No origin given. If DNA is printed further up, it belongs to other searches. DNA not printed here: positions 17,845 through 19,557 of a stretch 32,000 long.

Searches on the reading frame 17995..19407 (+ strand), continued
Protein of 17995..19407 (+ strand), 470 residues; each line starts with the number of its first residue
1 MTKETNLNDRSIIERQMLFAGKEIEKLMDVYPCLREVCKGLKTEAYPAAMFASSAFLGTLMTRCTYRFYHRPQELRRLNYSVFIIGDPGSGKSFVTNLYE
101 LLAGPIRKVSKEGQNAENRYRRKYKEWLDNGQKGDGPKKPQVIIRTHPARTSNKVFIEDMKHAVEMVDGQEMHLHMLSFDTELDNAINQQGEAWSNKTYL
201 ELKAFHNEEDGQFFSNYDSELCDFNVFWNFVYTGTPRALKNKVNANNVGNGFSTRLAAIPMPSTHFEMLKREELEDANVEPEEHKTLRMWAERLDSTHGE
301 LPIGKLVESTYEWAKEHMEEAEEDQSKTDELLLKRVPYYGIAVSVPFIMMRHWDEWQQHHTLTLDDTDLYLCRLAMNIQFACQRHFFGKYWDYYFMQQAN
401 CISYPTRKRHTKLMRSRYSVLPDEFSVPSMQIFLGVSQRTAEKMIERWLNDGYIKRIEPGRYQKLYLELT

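Call 45: predict_structure(alignment_id=A1)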
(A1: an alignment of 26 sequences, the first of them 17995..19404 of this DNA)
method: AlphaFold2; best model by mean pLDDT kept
length: 470 residues; sequences in the alignment: 26
mean_pLDDT: 77.3   pTM: 0.76
mean pLDDT of the five models: 77.3, 73.9, 69.8, 69.7, 69.7
residues with pLDDT >= 90: 126; 70-90: 222; 50-70: 69; < 50: 53
segments of 3 or more residues with pLDDT < 50: 1-6, 183-222, 270-276
pLDDT, mean of each block of 10 residues (from residue 1): 45 87 95 89 88 90 86 81 68 75 87 87 90 85 74 64 78 75 41 37 38 37 60 73 70 73 56 48 84 90 95 90 84 88 94 93 96 96 87 78 57 81 90 90 91 88 82
secondary structure, 60 per line:
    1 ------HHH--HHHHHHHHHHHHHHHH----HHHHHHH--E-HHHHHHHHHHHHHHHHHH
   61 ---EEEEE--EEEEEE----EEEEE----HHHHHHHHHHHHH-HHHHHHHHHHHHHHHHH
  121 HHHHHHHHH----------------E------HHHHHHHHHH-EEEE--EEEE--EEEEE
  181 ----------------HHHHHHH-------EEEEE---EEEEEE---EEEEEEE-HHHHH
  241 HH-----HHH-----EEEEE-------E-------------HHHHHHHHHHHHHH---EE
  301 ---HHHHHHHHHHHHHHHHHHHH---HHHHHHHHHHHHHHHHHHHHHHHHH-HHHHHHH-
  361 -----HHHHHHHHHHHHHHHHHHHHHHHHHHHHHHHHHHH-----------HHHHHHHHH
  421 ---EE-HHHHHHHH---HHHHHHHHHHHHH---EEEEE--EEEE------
elements in order: H12-27 H32-38 H43-60 E64-68 E71-76 E81-85 H90-102 H104-129 H153-162 E164-167 E170-173 E176-180 H197-203 E211-215 E219-224 E228-234 H236-242 E256-260 H282-295 H304-323 H327-351 H353-359 H366-400 H412-420 H427-434 H438-450 E454-458 E461-464

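Call 51: fold_search(model_id=the predicted structure, library=pdb)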
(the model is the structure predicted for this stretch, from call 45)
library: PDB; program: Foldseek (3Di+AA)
matches with E <= 10: 1297; with E <= 0.001: 16
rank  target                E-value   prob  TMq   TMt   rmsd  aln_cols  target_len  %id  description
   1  8s0a_5                4.9e-05  1.00  0.34  0.25  11.9       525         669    8  H. sapiens MCM2-7 hexamer bound to double stranded DNA (released 2024-10-02)
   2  6ptn_4                5.2e-05  1.00  0.36  0.27  15.4       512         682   10  Structure of Ctf4 trimer in complex with two CMG helicases (released 2019-11-20)
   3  9gjw_4                6.3e-05  1.00  0.34  0.26  17.8       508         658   10  OCCM maturation intermediate stalled with an Arginine Finger mutation in Mcm2 (released 2025-03-05)
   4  8s09_5                7.3e-05  1.00  0.37  0.27  11.5       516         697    9  H. sapiens MCM2-7 double hexamer bound to double stranded DNA (released 2024-10-02)
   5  8rif_7                7.6e-05  1.00  0.37  0.26  11.9       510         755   10  Cryo-EM structure of the MCM double hexamer loaded onto dsDNA. (released 2025-01-01)
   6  5u8t_4                1.7e-04  1.00  0.35  0.27  13.9       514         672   13  Structure of Eukaryotic CMG Helicase at a Replication Fork and Implications (released 2017-02-08)
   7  6u0m_4                1.7e-04  1.00  0.36  0.27  15.3       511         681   12  Structure of the S. cerevisiae replicative helicase CMG in complex with a forked DNA (released 2020-03-25)
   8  8w7m_4                3.7e-04  1.00  0.37  0.29   9.3       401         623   11  Yeast replisome in state V (released 2023-12-06)
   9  8ouw_6                4.5e-04  1.00  0.36  0.26  14.5       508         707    9  Cryo-EM structure of CMG helicase bound to TIM-1/TIPN-1 and homodimeric DNSN-1 on fork DNA (Caenorhabditis elegans) (released 2023-08-16)
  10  9lxd_4                4.5e-04  1.00  0.35  0.25  13.4       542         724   10  Structure of DNA-free MCM SH at 3.2 Angstroms resolution (released 2026-02-18)
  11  7v3u_4                6.4e-04  1.00  0.36  0.26  11.3       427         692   10  Cryo-EM structure of MCM double hexamer with structured Mcm4-NSD (released 2022-04-13)
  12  7pt6_4                6.4e-04  1.00  0.34  0.26  12.1       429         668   10  Structure of MCM2-7 DH complexed with Cdc7-Dbf4 in the presence of ATPgS, state III (released 2022-06-08)
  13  7v3u_6                7.0e-04  1.00  0.36  0.28  12.3       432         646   12  Cryo-EM structure of MCM double hexamer with structured Mcm4-NSD (released 2022-04-13)
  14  8xgc_5                8.2e-04  1.00  0.35  0.26  15.0       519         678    9  Structure of yeast replisome associated with FACT and histone hexamer, Composite map (released 2024-02-14)
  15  5v8f_3                9.5e-04  0.99  0.29  0.23  18.2       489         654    9  Structural basis of MCM2-7 replicative helicase loading by ORC-Cdc6 and Cdt1 (released 2017-05-10)
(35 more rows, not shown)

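Call 57: fold_search(model_id=the predicted structure, library=viral)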
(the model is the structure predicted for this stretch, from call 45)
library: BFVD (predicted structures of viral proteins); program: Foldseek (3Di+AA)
matches with E <= 10: 1057; with E <= 0.001: 59
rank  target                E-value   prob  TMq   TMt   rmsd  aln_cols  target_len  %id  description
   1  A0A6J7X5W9            2.1e-12  1.00  0.58  0.39  10.5       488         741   11  DNA primase/polymerase bifunctional N-terminal domain-containing protein [uncultured Caudovirales phage]
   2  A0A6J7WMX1            1.5e-11  1.00  0.53  0.56   8.0       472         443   10  DUF3987 domain-containing protein [uncultured Caudovirales phage]
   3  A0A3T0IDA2            1.8e-10  1.00  0.48  0.46  10.8       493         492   12  (no name in the UniProt tables at hand)
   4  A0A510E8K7            4.4e-10  1.00  0.50  0.28  10.9       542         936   11  (no name in the UniProt tables at hand)
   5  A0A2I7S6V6            6.2e-10  1.00  0.56  0.54   9.3       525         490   11  (no name in the UniProt tables at hand)
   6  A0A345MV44            1.1e-09  1.00  0.51  0.46  10.9       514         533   12  (no name in the UniProt tables at hand)
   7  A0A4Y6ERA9            1.5e-09  1.00  0.47  0.32  10.5       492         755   12  DNA helicase [Gordonia phage Chelms]
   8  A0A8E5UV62            1.7e-09  1.00  0.50  0.34  11.5       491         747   13  (no name in the UniProt tables at hand)
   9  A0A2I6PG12            2.1e-09  1.00  0.49  0.45  10.8       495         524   11  (no name in the UniProt tables at hand)
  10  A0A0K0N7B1            2.1e-09  1.00  0.52  0.37  12.2       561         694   10  DUF3987 domain-containing protein [Gordonia phage GMA2]
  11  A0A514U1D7            2.2e-09  1.00  0.52  0.36  10.1       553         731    8  Helicase [Gordonia phage Phendrix]
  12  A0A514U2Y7            2.9e-09  1.00  0.46  0.29  11.0       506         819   14  (no name in the UniProt tables at hand)
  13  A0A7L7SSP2            6.6e-09  1.00  0.43  0.27  11.8       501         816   12  (no name in the UniProt tables at hand)
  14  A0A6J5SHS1            6.9e-09  1.00  0.54  0.37   8.7       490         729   10  Uncharacterized protein [uncultured Caudovirales phage]
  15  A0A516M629            7.7e-09  1.00  0.50  0.36   9.8       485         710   12  (no name in the UniProt tables at hand)
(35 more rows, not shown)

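Call 58: find_related_loci(query=A1, collection=viral_contigs, flank=6000)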
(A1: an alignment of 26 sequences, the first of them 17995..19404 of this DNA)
Query A1 (470 aa) in viral_contigs; peptide patterns used: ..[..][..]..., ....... (x = any residue, [..] = any of these).
50 stretches matched a pattern; 2 encode a relative of the query (tblastn E <= 1e-3); 2 distinct loci.
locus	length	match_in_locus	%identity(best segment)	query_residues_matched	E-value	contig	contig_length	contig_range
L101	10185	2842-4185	47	21-466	3e-136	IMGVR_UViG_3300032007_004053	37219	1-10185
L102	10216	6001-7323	46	23-469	9e-124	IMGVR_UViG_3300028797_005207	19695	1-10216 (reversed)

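Call 64: search_protein_families(library=pfam, proteins=[L010:302-1954:+, L010:1967-2626:-, L010:3031-3585:-, L010:4468-7338:+, L010:7463-10606:-, L010:4238-4510:+], max_evalue=0.001)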
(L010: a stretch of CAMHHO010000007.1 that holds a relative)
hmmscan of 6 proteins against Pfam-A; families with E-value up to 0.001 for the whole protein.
L010:302-1954:+ (550 aa): 2 families
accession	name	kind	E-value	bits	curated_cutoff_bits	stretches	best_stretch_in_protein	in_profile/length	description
PF13598.12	DUF4139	-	1.4e-50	172.3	31.8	1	218-543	2-205/205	Domain of unknown function (DUF4139)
PF13600.11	DUF4140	-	6.9e-22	78.2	27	1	34-131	1-97/98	N-terminal domain of unknown function (DUF4140)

L010:1967-2626:- (219 aa): 3 families
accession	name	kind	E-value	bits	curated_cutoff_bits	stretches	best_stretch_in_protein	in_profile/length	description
PF16255.11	Lipase_GDSL_lke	-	7e-61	205.5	29.2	1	22-214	1-199/203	GDSL-like Lipase/Acylhydrolase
PF13472.12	Lipase_GDSL_2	-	1.2e-12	49.2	32.9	1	27-203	2-160/178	GDSL-like Lipase/Acylhydrolase family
PF00657.28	Lipase_GDSL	-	4.8e-05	24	23.6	1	26-192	3-173/208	GDSL-like Lipase/Acylhydrolase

L010:3031-3585:- (184 aa): 1 family
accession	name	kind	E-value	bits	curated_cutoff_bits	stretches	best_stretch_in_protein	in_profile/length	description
PF00754.31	F5_F8_type_C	-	1.4e-05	25.7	28.2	1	58-167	12-114/127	F5/8 type C domain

L010:4468-7338:+ (956 aa): 1 family
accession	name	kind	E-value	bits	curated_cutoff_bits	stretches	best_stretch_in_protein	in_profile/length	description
PF08800.15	BT4734-like_N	-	3.9e-10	40.4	22.4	1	192-267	42-134/134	BT4734-like, N-terminal domain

L010:7463-10606:- (1047 aa): 0 families

L010:4238-4510:+ (90 aa): 0 families

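Call 75: find_encoding_contigs(protein=P0056, flank=3000, max_places=2)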
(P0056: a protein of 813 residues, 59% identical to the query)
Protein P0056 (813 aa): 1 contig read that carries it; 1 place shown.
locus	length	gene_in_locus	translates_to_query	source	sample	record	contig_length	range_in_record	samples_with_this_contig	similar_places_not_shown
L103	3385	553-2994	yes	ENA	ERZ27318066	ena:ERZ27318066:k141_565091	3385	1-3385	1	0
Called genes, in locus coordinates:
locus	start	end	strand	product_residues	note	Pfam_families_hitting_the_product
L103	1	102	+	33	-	?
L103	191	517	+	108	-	-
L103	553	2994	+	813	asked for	PF08800:BT4734-like_N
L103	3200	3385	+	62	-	?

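Call 76: find_encoding_contigs(protein=P0062, flank=10000, max_places=1)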
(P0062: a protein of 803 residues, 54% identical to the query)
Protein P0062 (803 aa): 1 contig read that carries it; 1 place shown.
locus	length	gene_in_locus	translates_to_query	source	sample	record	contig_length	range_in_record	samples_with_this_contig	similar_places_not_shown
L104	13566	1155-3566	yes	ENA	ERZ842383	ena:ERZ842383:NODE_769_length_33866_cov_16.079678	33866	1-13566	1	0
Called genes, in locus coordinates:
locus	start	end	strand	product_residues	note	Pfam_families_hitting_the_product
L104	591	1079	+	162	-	-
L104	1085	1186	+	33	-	-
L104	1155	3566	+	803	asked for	PF08800:BT4734-like_N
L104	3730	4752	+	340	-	PF00294:PfkB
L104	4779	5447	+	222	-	PF01081:Aldolase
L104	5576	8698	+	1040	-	PF17139:DUF5112, PF13424:TPR_12 (faint), PF17140:DUF5113, PF02518:HATPase_c, PF17140:DUF5113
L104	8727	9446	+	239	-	PF00072:Response_reg, PF19355:DUF5932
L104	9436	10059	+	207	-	PF03806:ABG_transport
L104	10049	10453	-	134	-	PF03061:4HBT (weak)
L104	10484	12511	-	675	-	PF07228:SpoIIE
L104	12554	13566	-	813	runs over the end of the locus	PF06165:GH94_b-supersand, PF17167:Glyco_hydro_94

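Call 77: find_encoding_contigs(protein=P0058, flank=3000, max_places=2)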
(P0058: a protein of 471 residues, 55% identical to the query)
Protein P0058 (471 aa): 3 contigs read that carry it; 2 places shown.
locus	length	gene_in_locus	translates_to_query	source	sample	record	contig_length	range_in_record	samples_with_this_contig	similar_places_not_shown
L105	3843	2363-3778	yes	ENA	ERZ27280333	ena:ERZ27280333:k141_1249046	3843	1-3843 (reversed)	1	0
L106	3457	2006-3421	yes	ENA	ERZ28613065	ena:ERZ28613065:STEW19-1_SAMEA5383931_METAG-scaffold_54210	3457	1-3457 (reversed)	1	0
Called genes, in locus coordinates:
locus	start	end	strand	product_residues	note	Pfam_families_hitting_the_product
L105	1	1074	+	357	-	?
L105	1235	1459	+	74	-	-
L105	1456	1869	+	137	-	PF13470:PIN_3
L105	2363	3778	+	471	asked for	-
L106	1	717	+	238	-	?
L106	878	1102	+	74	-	-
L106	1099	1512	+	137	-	PF13470:PIN_3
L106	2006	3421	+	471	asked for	-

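Call 84: search_solved_structures(query=A1, max_evalue=10)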
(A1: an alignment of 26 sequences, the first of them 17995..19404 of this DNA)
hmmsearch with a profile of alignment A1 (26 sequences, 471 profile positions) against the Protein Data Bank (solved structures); distinct sequences matched with E-value up to 10: 1.
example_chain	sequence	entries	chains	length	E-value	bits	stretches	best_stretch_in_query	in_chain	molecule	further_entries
9hqu_D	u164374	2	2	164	1.6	10.6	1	278-310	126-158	LmuC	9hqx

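Call 90: find_encoding_contigs(protein=P0027, flank=4000, max_places=2)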
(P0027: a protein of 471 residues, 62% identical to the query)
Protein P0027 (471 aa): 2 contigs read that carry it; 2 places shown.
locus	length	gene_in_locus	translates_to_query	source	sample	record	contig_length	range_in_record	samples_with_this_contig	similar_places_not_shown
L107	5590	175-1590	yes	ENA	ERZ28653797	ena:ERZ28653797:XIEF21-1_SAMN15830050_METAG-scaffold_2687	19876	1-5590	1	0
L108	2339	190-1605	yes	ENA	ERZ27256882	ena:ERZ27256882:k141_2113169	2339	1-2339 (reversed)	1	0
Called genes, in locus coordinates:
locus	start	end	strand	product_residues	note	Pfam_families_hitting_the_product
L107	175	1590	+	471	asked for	-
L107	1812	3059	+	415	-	PF01546:Peptidase_M20, PF05343:Peptidase_M42 (faint), PF07687:M20_dimer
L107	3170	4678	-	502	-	PF00999:Na_H_Exchanger, PF02080:TrkA_C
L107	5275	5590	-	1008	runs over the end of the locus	PF19838:LptD_2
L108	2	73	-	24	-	?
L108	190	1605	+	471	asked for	-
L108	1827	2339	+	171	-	?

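Call 91: find_encoding_contigs(protein=P0029, flank=4000, max_places=2)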
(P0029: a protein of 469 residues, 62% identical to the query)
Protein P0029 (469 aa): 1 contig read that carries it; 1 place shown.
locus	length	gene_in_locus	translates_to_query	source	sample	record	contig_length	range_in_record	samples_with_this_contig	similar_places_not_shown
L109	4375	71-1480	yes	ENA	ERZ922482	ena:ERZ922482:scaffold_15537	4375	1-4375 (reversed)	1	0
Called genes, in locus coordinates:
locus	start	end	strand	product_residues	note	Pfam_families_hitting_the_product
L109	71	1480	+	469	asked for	-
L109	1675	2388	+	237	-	-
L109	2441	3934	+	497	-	-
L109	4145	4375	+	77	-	?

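Call 92: find_encoding_contigs(protein=P0008, flank=4000, max_places=2)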
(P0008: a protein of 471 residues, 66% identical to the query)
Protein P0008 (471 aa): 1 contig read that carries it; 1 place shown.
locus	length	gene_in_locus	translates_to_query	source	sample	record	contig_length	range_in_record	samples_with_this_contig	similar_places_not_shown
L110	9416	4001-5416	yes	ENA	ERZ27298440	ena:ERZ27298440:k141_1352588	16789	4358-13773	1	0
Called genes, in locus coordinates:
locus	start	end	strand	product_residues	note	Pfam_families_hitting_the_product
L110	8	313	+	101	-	-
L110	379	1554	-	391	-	PF13505:OMP_b-brl, PF13568:OMP_b-brl_2 (weak)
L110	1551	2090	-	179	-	PF04542:Sigma70_r2, PF08281:Sigma70_r4_2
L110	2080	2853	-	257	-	-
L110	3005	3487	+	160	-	-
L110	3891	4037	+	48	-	-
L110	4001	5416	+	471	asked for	-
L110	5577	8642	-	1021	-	PF21760:SecD_1st, PF22599:SecDF_P1_head, PF02355:SecD_SecF_C, PF03176:MMPL, PF07549:Sec_GG (weak), PF02355:SecD_SecF_C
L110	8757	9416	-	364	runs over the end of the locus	PF28535:DUF8431, PF03372:Exo_endo_phos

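Call 94: list_cluster_members(proteins=[P0001, P0002, P0037, P0028])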
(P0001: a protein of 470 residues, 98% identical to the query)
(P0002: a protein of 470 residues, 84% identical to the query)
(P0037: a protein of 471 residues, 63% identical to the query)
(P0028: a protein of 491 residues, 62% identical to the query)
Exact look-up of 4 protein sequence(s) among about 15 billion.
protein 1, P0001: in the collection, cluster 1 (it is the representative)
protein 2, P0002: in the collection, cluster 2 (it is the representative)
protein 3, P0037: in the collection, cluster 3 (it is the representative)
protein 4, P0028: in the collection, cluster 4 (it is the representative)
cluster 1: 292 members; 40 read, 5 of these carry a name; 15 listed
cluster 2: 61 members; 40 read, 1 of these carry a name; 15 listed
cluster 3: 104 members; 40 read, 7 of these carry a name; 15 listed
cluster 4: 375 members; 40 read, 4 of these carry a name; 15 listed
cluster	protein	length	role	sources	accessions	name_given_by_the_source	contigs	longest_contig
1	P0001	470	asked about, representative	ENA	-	-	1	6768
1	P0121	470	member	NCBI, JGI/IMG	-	hypothetical protein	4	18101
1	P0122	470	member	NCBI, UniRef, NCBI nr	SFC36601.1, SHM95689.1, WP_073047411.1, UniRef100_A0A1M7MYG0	hypothetical protein SAMN04488494_3032 [Xylanibacter ruminicola] | DUF3987 domain-containing protein n=1 Tax=Xylanibacter ruminicola TaxID=839 ... | hypothetical protein [Xylanibacter ruminicola]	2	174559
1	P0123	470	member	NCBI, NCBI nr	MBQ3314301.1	MAG: hypothetical protein IJG74_11050 [Prevotella sp.] | hypothetical protein [Prevotella sp.]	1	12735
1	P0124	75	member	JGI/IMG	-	predicted transcriptional regulator of viral defense system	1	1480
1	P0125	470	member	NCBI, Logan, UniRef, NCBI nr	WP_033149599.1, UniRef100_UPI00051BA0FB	hypothetical protein [Prevotella sp. RM4] | hypothetical protein n=1 Tax=Prevotella sp. RM4 TaxID=1200547 RepID=UPI00051BA0FB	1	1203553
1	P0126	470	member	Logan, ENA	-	-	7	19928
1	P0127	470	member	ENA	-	-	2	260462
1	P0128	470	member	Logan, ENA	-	-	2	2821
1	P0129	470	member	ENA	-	-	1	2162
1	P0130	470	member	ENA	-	-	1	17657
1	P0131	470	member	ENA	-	-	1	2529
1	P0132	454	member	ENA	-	-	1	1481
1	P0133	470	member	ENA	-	-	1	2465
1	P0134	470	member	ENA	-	-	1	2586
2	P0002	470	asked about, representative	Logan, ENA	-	-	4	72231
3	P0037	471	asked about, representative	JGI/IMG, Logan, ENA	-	-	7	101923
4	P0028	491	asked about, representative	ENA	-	-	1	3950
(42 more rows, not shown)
